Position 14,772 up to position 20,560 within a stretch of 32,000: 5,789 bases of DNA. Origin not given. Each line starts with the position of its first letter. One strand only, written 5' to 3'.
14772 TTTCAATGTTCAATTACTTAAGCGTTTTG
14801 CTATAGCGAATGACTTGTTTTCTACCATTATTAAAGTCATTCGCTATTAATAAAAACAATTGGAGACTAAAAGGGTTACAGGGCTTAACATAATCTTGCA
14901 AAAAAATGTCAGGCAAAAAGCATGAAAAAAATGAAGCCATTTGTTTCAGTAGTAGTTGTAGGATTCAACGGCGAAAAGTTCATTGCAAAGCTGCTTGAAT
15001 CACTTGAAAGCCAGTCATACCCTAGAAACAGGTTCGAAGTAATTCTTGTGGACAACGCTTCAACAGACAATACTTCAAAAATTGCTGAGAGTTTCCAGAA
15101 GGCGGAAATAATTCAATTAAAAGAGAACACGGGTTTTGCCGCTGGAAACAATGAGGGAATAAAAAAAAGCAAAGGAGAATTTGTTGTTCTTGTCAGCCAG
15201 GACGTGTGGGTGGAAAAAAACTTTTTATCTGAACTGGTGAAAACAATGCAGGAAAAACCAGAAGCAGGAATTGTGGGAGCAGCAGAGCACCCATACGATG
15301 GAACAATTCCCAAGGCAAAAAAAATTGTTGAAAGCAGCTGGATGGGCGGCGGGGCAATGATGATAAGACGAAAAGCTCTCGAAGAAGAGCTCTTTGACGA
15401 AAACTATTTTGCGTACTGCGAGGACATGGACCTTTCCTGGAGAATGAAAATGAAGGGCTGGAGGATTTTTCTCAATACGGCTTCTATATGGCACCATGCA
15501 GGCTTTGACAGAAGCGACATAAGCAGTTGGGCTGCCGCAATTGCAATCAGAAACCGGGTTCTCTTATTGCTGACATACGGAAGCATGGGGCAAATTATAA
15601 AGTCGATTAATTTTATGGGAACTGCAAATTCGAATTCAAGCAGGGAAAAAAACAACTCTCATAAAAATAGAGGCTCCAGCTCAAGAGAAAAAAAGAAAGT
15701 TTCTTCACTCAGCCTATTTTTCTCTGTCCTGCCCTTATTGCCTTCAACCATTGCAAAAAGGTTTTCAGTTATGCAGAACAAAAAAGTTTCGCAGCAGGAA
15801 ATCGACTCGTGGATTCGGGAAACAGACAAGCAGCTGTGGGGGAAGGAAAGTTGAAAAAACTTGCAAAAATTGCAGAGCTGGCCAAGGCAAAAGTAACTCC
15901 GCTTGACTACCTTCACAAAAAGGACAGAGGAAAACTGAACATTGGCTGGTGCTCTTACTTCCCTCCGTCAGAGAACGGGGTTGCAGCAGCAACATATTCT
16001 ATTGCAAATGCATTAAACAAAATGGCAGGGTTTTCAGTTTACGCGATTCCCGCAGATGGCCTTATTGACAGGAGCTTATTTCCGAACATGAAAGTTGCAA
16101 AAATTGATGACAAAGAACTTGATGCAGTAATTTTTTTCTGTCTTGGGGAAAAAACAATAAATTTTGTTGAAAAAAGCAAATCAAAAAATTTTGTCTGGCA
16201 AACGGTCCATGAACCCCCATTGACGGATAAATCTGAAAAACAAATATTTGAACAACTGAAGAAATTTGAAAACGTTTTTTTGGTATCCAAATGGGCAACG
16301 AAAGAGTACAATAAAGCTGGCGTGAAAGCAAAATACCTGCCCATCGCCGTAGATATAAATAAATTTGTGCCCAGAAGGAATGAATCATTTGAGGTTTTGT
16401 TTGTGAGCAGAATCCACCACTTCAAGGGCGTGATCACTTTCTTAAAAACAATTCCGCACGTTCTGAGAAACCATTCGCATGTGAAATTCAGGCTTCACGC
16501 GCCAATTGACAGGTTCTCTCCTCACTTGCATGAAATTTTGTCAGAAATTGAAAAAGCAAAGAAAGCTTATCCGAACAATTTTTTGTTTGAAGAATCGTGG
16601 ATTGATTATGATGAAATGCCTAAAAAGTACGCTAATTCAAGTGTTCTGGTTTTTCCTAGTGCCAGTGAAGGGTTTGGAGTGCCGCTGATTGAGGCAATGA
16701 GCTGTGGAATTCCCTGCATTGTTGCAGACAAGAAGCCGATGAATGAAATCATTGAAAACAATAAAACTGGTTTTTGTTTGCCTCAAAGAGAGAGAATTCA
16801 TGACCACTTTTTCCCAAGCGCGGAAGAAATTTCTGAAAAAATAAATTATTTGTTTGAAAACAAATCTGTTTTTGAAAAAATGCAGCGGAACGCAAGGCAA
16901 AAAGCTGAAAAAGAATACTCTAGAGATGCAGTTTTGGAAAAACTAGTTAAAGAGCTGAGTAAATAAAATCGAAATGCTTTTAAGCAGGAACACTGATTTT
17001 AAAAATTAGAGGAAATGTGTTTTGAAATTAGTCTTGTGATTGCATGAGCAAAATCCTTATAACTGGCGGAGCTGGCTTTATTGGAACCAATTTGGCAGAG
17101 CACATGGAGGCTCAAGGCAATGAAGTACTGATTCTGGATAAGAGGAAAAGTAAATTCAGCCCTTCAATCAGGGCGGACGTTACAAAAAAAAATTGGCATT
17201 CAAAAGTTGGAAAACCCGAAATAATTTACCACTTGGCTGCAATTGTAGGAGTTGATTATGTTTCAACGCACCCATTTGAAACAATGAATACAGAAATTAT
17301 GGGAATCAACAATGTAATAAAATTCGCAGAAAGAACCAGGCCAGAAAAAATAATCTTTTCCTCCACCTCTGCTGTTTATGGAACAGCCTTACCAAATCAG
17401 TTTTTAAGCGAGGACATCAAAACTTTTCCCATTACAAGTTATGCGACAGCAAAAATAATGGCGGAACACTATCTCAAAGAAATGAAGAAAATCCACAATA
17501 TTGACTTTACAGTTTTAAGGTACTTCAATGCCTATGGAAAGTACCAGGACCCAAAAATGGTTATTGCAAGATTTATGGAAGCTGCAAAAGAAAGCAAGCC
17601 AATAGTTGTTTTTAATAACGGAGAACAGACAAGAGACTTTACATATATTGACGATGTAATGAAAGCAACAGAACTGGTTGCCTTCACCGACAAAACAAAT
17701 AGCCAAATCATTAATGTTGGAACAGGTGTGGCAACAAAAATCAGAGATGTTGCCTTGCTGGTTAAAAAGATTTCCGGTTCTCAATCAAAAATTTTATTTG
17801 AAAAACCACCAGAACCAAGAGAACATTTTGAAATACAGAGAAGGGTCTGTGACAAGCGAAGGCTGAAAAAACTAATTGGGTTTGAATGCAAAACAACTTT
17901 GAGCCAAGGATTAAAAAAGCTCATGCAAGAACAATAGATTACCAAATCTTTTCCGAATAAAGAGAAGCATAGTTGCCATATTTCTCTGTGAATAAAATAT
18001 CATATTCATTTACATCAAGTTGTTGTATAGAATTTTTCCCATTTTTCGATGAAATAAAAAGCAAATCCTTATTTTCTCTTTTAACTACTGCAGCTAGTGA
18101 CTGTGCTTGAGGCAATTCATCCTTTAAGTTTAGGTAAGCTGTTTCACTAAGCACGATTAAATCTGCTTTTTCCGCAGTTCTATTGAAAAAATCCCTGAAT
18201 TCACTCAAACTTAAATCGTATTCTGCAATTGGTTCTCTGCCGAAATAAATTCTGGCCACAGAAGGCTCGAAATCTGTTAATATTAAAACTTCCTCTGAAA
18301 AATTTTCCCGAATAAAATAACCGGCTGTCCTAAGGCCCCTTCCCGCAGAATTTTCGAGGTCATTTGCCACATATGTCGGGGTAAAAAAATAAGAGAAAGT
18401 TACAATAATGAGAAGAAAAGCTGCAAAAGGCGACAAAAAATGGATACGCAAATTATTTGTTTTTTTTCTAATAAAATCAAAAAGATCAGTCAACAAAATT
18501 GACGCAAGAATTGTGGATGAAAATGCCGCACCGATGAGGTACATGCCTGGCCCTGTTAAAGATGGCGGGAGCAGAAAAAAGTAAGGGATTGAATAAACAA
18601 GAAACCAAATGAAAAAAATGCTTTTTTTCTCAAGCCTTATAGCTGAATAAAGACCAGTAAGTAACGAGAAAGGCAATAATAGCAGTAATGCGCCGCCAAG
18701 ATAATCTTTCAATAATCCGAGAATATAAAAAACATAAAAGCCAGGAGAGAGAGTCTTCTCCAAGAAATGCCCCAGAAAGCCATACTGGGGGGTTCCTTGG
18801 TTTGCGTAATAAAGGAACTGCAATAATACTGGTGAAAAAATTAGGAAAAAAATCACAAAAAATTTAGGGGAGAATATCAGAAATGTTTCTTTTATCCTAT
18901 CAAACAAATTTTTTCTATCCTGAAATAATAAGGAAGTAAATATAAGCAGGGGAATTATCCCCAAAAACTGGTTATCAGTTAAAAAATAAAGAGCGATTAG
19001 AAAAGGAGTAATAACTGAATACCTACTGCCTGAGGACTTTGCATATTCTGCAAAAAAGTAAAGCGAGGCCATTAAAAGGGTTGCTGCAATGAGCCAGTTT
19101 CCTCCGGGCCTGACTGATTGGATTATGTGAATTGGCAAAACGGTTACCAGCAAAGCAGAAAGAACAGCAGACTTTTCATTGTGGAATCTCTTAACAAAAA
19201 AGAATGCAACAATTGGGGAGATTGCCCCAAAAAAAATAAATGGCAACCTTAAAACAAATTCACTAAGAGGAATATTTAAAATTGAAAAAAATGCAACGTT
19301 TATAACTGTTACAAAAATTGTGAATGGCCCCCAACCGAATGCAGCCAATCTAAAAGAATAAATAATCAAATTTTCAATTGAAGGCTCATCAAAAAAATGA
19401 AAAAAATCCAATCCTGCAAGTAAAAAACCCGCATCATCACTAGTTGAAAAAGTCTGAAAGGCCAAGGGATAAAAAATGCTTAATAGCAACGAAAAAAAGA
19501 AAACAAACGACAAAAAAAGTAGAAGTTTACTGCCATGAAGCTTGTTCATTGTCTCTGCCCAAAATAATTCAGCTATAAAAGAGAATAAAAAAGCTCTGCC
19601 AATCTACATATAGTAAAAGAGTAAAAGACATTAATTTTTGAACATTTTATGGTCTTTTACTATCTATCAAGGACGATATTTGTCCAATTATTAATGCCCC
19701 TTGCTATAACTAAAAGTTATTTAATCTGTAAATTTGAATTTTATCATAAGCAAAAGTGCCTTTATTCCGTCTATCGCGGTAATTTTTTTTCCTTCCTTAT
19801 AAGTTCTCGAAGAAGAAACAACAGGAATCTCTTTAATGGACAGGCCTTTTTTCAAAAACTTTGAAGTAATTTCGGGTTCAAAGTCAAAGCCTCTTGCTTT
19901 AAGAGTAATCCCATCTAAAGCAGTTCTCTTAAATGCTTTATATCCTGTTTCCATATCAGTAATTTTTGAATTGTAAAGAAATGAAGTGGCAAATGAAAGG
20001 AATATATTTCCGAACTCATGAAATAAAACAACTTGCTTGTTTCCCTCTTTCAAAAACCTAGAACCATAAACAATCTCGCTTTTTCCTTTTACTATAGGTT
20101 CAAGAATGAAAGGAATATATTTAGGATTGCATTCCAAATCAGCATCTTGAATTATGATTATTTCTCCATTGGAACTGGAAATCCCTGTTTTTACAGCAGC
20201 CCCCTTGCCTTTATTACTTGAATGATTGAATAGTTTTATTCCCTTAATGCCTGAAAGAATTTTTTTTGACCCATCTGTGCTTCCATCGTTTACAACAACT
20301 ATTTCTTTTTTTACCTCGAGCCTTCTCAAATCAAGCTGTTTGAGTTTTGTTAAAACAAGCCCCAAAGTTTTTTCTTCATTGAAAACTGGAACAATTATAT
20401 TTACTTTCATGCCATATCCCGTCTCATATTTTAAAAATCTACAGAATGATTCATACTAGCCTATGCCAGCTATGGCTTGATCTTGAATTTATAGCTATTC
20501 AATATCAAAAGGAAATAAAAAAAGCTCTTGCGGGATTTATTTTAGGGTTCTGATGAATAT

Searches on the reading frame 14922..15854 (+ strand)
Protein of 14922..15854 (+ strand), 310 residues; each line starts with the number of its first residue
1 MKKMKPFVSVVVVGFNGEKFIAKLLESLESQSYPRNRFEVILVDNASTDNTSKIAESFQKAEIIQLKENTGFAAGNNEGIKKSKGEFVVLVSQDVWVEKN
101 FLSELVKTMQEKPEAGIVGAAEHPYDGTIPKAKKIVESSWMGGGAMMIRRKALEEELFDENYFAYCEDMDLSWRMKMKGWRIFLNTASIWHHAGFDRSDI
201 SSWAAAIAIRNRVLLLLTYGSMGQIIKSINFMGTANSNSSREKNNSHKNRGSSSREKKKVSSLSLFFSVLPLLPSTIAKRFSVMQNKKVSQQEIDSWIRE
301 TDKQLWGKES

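Call 3: search_protein_families(library=pfam, proteins=[window:14922-15854:+], max_evalue=0.01)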
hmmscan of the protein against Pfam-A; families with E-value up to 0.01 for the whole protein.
window:14922-15854:+ (310 aa): 5 families
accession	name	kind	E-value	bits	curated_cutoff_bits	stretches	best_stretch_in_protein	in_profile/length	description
PF00535.33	Glycos_transf_2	-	1.4e-28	100.3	23.3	1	9-137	1-131/168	Glycosyl transferase family 2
PF13641.12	Glyco_tranf_2_3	-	5.3e-15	56.5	27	1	8-122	3-123/230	Glycosyltransferase like family 2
PF13712.12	Glyco_tranf_2_5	-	1.4e-08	35.1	27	1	60-121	29-91/210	Glycosyltransferase like family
PF10111.15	Glyco_tranf_2_2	-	4.4e-07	30.1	27.3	1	18-119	12-121/276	Glycosyltransferase like family 2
PF13632.12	Glyco_trans_2_3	-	3.2e-06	27.5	27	1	140-189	72-120/198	Glycosyl transferase family group 2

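Call 4: search_protein_families(library=ncbifam, proteins=[window:14922-15854:+], max_evalue=0.01)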
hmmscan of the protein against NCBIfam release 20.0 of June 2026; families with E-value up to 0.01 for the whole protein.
window:14922-15854:+ (310 aa): 28 families (the best 25 are shown)
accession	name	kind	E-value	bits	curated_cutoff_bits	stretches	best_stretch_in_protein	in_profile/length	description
TIGR03965.1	mycofact_glyco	equivalog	2.1e-25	89.5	280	2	5-119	73-188/467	mycofactocin biosynthesis glycosyltransferase MftF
NF041875.1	EPS_EpsD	equivalog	2.3e-22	79.8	370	1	8-205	1-218/325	exopolysaccharide biosynthesis glycosyltransferase EpsD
TIGR03937.1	PgaC_IcaA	equivalog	6e-19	68.3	422.3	1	4-118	43-159/407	poly-beta-1,6-N-acetyl-D-glucosamine synthase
NF038302.1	EPS_HpsE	equivalog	2.8e-18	66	300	1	8-124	3-126/307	hormogonium polysaccharide biosynthesis glycosyltransferase HpsE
NF047683.1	TeichurnBiosyTuaG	equivalog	1.2e-16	61.2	400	1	1-115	1-117/252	teichuronic acid biosynthesis protein TuaG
NF007482.0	PRK10073.1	equivalog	3.1e-15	56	423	1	1-111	1-112/334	glycosyltransferase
TIGR04283.1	glyco_like_mftF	equivalog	5.7e-15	55.5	182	1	8-186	1-179/221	TIGR04283 family arsenosugar biosynthesis glycosyltransferase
TIGR01556.1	rhamnosyltran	subfamily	4.8e-14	52.2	200.55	1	32-120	16-110/281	rhamnosyltransferase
TIGR03111.1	glyc2_xrt_Gpos1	hypoth_equivalog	6.8e-12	44.9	363.95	1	4-116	47-163/439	TIGR03111 family XrtG-associated glycosyltransferase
NF038299.1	EPS_HpsN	equivalog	6.9e-12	45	425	1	6-119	1-116/317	hormogonium polysaccharide biosynthesis glycosyltransferase HpsN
NF053739.1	GlytfEpsEBac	equivalog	1.3e-11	44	450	1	6-138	1-136/265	glycosyltransferase EpsE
NF050050.1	ProtGlycPglI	equivalog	7.8e-11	41.9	500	1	5-111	1-110/306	GalNAc(5)-diNAcBac-PP-undecaprenol beta-1,3-glucosyltransferase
NF041394.1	GtaseAglG_Halo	equivalog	5.5e-09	35.7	440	1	8-115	3-113/304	glucosyl-dolichyl phosphate glucuronosyltransferase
TIGR04242.1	nodulat_NodC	equivalog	5.5e-09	35.5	550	1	4-116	46-163/395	chitooligosaccharide synthase NodC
TIGR03469.1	HpnB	hypoth_equivalog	5.9e-09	35.4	379.25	1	3-110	41-161/386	hopene-associated glycosyltransferase HpnB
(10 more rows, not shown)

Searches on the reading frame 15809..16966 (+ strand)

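Call 5: search_protein_families(library=pfam, proteins=[window:15809-16966:+], max_evalue=0.01)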
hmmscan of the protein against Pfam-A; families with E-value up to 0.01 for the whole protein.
window:15809-16966:+ (385 aa): 4 families
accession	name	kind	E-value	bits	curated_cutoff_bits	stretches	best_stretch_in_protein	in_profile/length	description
PF00534.26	Glycos_transf_1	-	5e-24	85.2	26.4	1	188-364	10-171/172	Glycosyl transferases group 1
PF13692.12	Glyco_trans_1_4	-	2e-20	73.9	27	1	195-337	3-128/142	Glycosyl transferases group 1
PF13524.12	Glyco_trans_1_2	-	3.8e-09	37.1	25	1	223-379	13-142/144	Glycosyl transferase-like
PF20706.3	GT4-conflict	-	1e-08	35.1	26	1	187-353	191-359/385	Family 4 Glycosyltransferase in conflict systems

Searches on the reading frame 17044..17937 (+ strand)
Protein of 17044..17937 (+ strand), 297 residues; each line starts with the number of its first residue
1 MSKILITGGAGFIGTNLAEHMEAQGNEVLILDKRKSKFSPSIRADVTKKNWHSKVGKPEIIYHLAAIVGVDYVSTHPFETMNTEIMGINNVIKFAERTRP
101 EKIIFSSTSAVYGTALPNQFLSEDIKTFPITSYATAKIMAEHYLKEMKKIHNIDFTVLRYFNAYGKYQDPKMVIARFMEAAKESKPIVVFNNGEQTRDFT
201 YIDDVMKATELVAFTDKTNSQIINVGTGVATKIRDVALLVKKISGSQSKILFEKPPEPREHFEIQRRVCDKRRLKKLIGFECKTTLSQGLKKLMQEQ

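Call 5: search_protein_families(library=pfam, proteins=[window:17044-17937:+], max_evalue=0.01)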
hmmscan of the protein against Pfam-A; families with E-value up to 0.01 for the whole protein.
window:17044-17937:+ (297 aa): 8 families
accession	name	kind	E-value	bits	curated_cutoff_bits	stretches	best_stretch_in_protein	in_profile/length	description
PF01370.27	Epimerase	-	4e-51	174.2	20.9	1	4-226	1-240/240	NAD dependent epimerase/dehydratase family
PF16363.11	GDP_Man_Dehyd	-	5.1e-44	151.5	27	2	57-292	75-331/332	GDP-mannose 4,6 dehydratase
PF04321.23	RmlD_sub_bind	-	5.8e-16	58.8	27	1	3-213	2-197/287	RmlD substrate binding domain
PF02719.21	Polysacc_synt_2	-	2.3e-14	53.7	20.2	1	44-249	61-252/293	Polysaccharide biosynthesis protein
PF01073.25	3Beta_HSD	-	3.6e-12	46.4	22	1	5-209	1-225/280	3-beta hydroxysteroid dehydrogenase/isomerase family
PF07993.18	NAD_binding_4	-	1.2e-10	41.4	20.1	1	49-204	80-253/258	Male sterility protein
PF08659.16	KR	-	0.00022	21.6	22.6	1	4-45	3-44/180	KR domain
PF00106.31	adh_short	-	0.0089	16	26.6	0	4-38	3-37/195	short chain dehydrogenase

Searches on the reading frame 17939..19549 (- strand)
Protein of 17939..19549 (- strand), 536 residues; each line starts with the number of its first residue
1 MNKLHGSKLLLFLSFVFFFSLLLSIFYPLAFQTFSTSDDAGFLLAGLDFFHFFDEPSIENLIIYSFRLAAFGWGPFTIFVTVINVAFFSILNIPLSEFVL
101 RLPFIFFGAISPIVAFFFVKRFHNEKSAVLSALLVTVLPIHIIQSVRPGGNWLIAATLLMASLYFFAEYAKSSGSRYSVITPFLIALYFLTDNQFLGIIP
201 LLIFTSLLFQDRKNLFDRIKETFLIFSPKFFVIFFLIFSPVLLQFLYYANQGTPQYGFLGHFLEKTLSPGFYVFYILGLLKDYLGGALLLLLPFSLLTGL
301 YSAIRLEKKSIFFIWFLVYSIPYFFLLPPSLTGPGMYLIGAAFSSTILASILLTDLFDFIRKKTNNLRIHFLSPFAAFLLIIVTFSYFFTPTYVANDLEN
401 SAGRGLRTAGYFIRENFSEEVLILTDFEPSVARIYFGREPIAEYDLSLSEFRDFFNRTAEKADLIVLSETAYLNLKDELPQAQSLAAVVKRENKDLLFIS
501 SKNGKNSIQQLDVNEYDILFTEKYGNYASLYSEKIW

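Call 5: search_protein_families(library=pfam, proteins=[window:17939-19549:-], max_evalue=0.01)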
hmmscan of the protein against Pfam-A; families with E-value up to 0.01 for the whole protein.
window:17939-19549:- (536 aa): 2 families
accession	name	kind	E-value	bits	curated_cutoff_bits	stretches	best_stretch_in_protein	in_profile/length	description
PF13231.12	PMT_2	-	5e-06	27.3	26.1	1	89-242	15-158/160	Dolichyl-phosphate-mannose-protein mannosyltransferase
PF02516.20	STT3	-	0.00055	20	24.5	1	73-245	71-245/405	Oligosaccharyl transferase STT3, N-terminal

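Call 78: search_protein_families(library=ncbifam, proteins=[window:17939-19549:-], max_evalue=0.001)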
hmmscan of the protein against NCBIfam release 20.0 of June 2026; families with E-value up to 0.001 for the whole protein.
window:17939-19549:- (536 aa): 1 family
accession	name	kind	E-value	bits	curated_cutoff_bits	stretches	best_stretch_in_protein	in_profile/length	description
TIGR03663.1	TIGR03663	subfamily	7e-06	25.3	126.25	1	74-221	52-192/435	flippase activity-associated protein Agl23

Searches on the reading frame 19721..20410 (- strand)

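Call 5: search_protein_families(library=pfam, proteins=[window:19721-20410:-], max_evalue=0.01)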
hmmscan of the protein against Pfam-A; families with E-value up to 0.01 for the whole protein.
window:19721-20410:- (229 aa): 3 families
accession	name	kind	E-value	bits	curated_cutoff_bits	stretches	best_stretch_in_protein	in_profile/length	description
PF00535.33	Glycos_transf_2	-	5.8e-30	104.9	23.3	1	5-166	2-165/168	Glycosyl transferase family 2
PF10111.15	Glyco_tranf_2_2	-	0.00052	20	27.3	1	5-91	2-91/276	Glycosyltransferase like family 2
PF13641.12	Glyco_tranf_2_3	-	0.00087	19.8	27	1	3-142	3-132/230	Glycosyltransferase like family 2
